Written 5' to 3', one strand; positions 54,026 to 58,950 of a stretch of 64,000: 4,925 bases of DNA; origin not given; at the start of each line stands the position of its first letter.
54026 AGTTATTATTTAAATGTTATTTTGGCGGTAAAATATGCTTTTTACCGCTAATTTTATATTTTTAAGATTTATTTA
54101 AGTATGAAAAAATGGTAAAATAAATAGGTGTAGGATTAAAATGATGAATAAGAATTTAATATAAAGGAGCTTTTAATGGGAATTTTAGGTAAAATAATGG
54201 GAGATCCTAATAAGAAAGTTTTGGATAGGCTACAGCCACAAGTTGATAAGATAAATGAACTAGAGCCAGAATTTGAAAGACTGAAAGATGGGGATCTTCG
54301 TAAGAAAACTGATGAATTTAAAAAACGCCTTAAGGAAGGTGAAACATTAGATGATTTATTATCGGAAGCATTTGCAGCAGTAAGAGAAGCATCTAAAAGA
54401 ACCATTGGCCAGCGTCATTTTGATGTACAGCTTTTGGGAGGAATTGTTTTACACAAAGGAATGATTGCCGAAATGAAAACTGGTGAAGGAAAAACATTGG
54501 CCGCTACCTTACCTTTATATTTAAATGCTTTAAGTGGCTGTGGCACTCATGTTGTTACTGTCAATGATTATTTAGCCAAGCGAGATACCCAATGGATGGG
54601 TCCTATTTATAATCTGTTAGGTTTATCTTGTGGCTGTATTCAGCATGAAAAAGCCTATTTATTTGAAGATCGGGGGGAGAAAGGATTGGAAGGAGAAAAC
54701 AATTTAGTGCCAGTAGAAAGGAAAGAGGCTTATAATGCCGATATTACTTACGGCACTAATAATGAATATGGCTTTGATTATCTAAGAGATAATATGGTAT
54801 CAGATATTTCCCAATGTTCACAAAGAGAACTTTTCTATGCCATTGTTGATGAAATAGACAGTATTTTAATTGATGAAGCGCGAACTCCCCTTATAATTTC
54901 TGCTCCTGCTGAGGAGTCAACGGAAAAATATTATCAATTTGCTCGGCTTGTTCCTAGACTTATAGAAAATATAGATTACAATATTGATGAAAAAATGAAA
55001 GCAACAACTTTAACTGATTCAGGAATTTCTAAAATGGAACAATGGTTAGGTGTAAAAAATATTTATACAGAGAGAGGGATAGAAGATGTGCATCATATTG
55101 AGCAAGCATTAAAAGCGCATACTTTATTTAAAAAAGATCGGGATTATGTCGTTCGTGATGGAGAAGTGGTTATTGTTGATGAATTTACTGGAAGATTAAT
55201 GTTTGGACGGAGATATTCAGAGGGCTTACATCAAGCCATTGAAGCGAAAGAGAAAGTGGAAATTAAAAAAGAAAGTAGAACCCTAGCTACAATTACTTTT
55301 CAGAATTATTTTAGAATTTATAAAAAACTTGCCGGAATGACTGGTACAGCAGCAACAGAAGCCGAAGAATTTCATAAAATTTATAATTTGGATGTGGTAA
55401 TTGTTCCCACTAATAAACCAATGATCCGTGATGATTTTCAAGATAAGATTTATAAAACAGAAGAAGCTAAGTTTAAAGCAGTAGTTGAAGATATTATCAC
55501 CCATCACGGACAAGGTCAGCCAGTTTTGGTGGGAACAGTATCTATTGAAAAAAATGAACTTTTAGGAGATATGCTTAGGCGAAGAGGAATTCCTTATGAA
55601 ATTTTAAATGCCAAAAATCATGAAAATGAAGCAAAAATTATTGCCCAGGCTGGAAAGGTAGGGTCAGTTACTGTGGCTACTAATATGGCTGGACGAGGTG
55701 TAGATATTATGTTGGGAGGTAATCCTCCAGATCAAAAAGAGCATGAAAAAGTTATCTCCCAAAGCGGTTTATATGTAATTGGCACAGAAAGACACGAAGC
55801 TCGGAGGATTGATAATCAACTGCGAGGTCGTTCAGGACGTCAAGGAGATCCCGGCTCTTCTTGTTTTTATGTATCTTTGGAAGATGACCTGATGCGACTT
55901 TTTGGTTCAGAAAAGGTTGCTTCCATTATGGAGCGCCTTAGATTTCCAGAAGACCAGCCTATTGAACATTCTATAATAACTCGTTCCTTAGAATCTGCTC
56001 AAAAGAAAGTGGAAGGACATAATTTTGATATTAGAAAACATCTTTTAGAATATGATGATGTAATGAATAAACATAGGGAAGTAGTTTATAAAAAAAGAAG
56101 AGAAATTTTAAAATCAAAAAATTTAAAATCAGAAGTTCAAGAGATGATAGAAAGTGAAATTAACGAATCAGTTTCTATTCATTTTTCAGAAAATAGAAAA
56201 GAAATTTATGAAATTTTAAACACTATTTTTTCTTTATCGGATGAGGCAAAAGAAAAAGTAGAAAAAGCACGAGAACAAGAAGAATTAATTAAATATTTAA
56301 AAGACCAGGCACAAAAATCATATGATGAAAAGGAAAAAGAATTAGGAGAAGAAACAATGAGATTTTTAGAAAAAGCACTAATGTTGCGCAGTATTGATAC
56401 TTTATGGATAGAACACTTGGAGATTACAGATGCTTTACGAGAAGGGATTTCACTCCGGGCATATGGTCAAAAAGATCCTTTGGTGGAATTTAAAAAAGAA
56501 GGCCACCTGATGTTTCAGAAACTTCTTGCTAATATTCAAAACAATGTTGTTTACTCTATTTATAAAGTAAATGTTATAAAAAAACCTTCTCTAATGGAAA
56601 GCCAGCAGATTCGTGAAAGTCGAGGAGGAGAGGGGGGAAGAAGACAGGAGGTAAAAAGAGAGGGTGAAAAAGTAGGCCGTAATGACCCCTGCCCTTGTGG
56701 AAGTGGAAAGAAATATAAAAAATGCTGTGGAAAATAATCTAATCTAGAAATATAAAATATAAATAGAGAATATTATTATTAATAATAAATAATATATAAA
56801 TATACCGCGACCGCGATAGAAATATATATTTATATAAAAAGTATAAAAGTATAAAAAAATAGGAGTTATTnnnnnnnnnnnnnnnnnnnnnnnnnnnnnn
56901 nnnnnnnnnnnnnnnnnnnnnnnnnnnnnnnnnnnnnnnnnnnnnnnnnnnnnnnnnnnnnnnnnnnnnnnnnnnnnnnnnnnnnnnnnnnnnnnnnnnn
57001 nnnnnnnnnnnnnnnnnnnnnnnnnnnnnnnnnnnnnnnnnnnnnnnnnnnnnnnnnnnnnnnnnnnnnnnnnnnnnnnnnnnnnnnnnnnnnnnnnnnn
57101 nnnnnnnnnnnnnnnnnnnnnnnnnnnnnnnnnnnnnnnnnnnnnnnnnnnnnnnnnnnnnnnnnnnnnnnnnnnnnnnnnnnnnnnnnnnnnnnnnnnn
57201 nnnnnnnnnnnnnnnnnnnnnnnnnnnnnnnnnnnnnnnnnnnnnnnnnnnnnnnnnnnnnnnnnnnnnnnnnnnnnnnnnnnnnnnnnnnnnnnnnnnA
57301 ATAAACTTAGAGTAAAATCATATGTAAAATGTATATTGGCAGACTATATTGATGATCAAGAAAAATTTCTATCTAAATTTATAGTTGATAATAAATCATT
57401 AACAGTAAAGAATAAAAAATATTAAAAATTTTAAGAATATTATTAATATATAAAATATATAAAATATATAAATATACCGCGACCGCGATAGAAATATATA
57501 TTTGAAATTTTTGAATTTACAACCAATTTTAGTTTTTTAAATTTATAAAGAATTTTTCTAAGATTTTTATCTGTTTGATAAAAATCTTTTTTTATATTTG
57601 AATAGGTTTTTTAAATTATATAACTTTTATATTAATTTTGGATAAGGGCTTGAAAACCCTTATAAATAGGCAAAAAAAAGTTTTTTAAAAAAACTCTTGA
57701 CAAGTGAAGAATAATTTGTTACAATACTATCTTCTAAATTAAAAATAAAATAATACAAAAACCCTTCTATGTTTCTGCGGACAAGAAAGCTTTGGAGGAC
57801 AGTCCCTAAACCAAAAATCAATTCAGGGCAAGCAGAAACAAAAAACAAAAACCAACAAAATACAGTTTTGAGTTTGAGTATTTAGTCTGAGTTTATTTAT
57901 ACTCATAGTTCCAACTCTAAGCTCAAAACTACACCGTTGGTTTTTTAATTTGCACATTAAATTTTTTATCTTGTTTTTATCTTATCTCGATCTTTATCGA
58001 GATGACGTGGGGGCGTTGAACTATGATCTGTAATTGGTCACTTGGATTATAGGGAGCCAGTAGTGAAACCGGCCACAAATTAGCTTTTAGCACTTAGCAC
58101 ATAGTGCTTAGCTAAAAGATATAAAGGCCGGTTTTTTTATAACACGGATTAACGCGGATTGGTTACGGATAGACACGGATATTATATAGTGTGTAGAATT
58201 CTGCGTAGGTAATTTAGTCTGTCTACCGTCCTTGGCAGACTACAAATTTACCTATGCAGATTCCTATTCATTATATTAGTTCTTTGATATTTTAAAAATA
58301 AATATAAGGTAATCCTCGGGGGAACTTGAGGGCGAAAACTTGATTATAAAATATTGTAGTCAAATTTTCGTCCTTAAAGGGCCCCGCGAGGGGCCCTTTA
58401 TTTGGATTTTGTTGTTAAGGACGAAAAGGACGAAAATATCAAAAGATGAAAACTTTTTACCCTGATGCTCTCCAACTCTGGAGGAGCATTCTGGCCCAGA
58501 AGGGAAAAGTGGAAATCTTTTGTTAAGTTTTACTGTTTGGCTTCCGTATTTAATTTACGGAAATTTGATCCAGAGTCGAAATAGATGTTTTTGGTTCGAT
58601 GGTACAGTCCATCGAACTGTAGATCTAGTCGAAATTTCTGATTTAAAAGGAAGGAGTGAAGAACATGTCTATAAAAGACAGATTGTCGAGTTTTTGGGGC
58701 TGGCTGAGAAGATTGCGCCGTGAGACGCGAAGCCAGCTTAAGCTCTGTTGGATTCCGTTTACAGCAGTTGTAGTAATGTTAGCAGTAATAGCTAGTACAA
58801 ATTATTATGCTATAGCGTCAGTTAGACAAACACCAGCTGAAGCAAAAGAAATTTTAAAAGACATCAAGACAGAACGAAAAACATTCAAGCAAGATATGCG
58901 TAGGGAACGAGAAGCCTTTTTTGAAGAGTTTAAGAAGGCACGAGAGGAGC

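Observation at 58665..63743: Terminal cluster of four secreted/surface proteins with internal repeats: Ig-like triplet plus transglutaminase-like domain, and an LPxxG-type sorting-signal-like anchor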

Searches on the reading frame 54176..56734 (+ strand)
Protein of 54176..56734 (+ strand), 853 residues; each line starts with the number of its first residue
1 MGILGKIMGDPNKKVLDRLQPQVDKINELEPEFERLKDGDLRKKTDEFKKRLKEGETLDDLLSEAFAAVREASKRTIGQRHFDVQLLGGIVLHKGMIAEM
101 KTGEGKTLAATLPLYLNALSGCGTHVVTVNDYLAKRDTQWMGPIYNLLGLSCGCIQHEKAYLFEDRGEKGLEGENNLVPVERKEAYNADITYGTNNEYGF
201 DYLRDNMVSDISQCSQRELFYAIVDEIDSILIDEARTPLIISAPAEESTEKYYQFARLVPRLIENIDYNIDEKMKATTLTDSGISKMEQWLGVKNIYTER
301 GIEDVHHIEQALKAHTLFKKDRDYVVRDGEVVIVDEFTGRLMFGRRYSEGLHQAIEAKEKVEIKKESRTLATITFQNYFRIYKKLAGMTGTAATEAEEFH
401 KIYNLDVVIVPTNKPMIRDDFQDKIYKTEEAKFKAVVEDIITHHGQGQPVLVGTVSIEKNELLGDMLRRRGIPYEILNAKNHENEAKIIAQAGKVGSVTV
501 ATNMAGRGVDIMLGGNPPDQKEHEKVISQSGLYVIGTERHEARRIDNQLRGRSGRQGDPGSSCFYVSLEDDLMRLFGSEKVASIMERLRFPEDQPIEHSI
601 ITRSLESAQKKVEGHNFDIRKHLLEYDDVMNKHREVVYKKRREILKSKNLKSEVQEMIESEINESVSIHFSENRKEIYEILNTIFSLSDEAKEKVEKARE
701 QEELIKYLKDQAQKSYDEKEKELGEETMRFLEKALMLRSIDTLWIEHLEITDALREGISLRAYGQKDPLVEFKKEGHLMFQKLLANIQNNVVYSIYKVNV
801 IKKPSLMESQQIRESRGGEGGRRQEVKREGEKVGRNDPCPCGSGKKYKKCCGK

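Call 51: find_related_loci(query=window:54176-56734:+, collection=genome_contigs, flank=10000)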
Query window:54176-56734:+ (853 aa) in genome_contigs; peptide patterns used: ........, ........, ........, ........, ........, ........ (x = any residue, [..] = any of these).
600 stretches matched a pattern (row limit reached: there are more); 552 encode a relative of the query (tblastn E <= 1e-3); the best 80 are kept; 80 distinct loci.
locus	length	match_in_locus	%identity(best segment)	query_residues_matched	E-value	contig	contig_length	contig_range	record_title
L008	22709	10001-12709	61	1-853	0e+0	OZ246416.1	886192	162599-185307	MAG: uncultured Gammaproteobacteria bacterium isolate binchicken_co266_193 genome assembly, chromosome: 1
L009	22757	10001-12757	60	1-853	0e+0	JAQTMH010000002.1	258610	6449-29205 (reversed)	MAG: Patescibacteria group bacterium isolate STA_36 NODE_85_length_258610_cov_5.218262_Sandtown_A, whole genome shotgun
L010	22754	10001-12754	58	1-852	0e+0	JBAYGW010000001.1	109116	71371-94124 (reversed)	MAG: Patescibacteria group bacterium isolate SO_2016_GW1_134 scaffold00414_OW334_2016, whole genome shotgun sequence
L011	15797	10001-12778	58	1-853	0e+0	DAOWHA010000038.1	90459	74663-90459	MAG TPA_asm: bacterium isolate CSMAG_2005 CSMAG_2005_k141_148215_length_90459_cov_10.2795, whole genome shotgun sequence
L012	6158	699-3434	58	1-853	0e+0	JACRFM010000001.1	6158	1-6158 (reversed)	MAG: Candidatus Kerfeldbacteria bacterium isolate NC_groundwater_1725_Pr3_B-0.1um_43_11 SR-2_scaffold_141_81494, whole g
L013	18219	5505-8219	57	1-853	0e+0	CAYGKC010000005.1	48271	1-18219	MAG TPA_asm: uncultured Gammaproteobacteria bacterium isolate ERP113451_co4_284 genome assembly, contig: NODE_195_length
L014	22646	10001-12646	56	3-853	0e+0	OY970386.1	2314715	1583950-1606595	MAG: uncultured Chloroflexia bacterium isolate MFD03726.bin.c.14 genome assembly, chromosome: 1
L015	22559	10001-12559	57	1-850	0e+0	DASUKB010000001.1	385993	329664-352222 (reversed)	MAG TPA_asm: Patescibacteria group bacterium isolate SMAG_U1502 k141_777334, whole genome shotgun sequence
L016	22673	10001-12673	56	3-853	0e+0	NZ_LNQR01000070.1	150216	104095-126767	Candidatus Magnetominusculus xianensis strain HCH-1 contig070, whole genome shotgun sequence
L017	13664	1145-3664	58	1-843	0e+0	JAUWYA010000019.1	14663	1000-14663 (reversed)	MAG: Candidatus Nealsonbacteria bacterium isolate CSMAG_2698 CSMAG_2698_k141_1192782_length_14663_cov_8.6284, whole geno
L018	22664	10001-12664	56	1-850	0e+0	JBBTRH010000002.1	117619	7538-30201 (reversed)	MAG: Patescibacteria group bacterium isolate H32-bin145_1 H32_bin145_1_000000000002, whole genome shotgun sequence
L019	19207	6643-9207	55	7-843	0e+0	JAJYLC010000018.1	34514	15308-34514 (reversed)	MAG: Chloroflexi bacterium isolate DBS2-1.bin62 NODE_2087_length_34514_cov_1.257714, whole genome shotgun sequence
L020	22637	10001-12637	57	1-843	0e+0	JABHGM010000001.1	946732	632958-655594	MAG: bacterium isolate SI037_bin203 k141_1573769, whole genome shotgun sequence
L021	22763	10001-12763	56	1-853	0e+0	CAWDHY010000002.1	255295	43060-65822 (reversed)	MAG: Candidatus Magasanikbacteria bacterium isolate MFD04716.bin.1.125 genome assembly, contig: contig_21410, whole geno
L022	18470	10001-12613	56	6-852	0e+0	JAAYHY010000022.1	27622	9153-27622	MAG: Bacillota bacterium isolate AS09scLD_416 57904_AS09, whole genome shotgun sequence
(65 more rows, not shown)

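Call 111: search_protein_families(library=pfam, proteins=[L015:18205-18795:+], max_evalue=0.01)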
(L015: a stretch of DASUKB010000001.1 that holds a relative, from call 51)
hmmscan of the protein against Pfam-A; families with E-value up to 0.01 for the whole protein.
L015:18205-18795:+ (197 aa): 1 family
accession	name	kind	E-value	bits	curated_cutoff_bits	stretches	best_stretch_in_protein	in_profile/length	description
PF04203.18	Sortase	-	5.4e-24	84.8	26.6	1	60-195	1-124/125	Sortase domain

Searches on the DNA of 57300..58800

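Call 10: search_rna_families(source=window, start=57300, end=58800, threshold=evalue, max_evalue=10, show_alignments=3)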
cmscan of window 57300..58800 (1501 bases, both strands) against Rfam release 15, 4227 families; matches with E-value up to 10: 21.
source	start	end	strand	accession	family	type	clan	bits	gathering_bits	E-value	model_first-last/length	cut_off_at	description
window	58000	58083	+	RF01786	c-di-GMP-II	Cis-reg; riboswitch;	CL00127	69.9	53.5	2.8e-15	1-84/84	no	Cyclic di-GMP-II riboswitch aptamer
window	57841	57951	-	RF04134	MIR7504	Gene; miRNA;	-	27.9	83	0.023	1-124/124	no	MIR7504 microRNA precursor family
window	58335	58400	+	RF04181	rteR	Gene; sRNA;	-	25.3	72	0.32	1-84/84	no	rteR sRNA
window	58255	58381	+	RF01606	plasmodium_snoR31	Gene; snRNA; snoRNA; HACA-box;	-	24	60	1.8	1-145/145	no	small nucleolar RNA snoR31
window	58184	58276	+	RF04205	MIR2606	Gene; miRNA;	-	23.6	139.7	1.1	1-165/165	no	MIR2606 microRNA precursor family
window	58182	58276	-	RF04127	MIR8007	Gene; miRNA;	-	22.5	195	0.13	1-226/226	no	MIR8007 microRNA precursor family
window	58398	58466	+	RF02075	STnc230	Gene; sRNA;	-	22.4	50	2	1-83/83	no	Enterobacterial sRNA STnc230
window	58328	58377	+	RF03171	mir-1012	Gene; miRNA;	-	22.2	70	0.28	1-59/59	no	mir-1012 microRNA precursor family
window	58332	58409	-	RF00063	SscA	Gene;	-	21.2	60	1.2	1-96/96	no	SscA RNA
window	57631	57719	+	RF02920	Fusobacteriales-1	Cis-reg;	-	21.2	52.1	4.3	1-113/113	no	Fusobacteriales-1 RNA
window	58342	58413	+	RF02454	ncr982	Gene; sRNA;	-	20.2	50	6.5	1-79/79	no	Bacillus sRNA ncr982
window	58183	58279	+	RF04255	MIR8001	Gene; miRNA;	-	19.3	90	1.6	1-67/67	no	MIR8001 microRNA precursor family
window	58174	58287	+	RF04097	MIR2630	Gene; miRNA;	-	18.9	144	0.64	1-229/229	no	MIR2630 microRNA precursor family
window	58210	58347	+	RF02911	Baculoviridae_NAE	Cis-reg;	-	18.5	51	7.7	1-200/200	no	Baculoviridae Nucleocapsid Assembly essential Element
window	58290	58416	+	RF04097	MIR2630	Gene; miRNA;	-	18.4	144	0.84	1-229/229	no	MIR2630 microRNA precursor family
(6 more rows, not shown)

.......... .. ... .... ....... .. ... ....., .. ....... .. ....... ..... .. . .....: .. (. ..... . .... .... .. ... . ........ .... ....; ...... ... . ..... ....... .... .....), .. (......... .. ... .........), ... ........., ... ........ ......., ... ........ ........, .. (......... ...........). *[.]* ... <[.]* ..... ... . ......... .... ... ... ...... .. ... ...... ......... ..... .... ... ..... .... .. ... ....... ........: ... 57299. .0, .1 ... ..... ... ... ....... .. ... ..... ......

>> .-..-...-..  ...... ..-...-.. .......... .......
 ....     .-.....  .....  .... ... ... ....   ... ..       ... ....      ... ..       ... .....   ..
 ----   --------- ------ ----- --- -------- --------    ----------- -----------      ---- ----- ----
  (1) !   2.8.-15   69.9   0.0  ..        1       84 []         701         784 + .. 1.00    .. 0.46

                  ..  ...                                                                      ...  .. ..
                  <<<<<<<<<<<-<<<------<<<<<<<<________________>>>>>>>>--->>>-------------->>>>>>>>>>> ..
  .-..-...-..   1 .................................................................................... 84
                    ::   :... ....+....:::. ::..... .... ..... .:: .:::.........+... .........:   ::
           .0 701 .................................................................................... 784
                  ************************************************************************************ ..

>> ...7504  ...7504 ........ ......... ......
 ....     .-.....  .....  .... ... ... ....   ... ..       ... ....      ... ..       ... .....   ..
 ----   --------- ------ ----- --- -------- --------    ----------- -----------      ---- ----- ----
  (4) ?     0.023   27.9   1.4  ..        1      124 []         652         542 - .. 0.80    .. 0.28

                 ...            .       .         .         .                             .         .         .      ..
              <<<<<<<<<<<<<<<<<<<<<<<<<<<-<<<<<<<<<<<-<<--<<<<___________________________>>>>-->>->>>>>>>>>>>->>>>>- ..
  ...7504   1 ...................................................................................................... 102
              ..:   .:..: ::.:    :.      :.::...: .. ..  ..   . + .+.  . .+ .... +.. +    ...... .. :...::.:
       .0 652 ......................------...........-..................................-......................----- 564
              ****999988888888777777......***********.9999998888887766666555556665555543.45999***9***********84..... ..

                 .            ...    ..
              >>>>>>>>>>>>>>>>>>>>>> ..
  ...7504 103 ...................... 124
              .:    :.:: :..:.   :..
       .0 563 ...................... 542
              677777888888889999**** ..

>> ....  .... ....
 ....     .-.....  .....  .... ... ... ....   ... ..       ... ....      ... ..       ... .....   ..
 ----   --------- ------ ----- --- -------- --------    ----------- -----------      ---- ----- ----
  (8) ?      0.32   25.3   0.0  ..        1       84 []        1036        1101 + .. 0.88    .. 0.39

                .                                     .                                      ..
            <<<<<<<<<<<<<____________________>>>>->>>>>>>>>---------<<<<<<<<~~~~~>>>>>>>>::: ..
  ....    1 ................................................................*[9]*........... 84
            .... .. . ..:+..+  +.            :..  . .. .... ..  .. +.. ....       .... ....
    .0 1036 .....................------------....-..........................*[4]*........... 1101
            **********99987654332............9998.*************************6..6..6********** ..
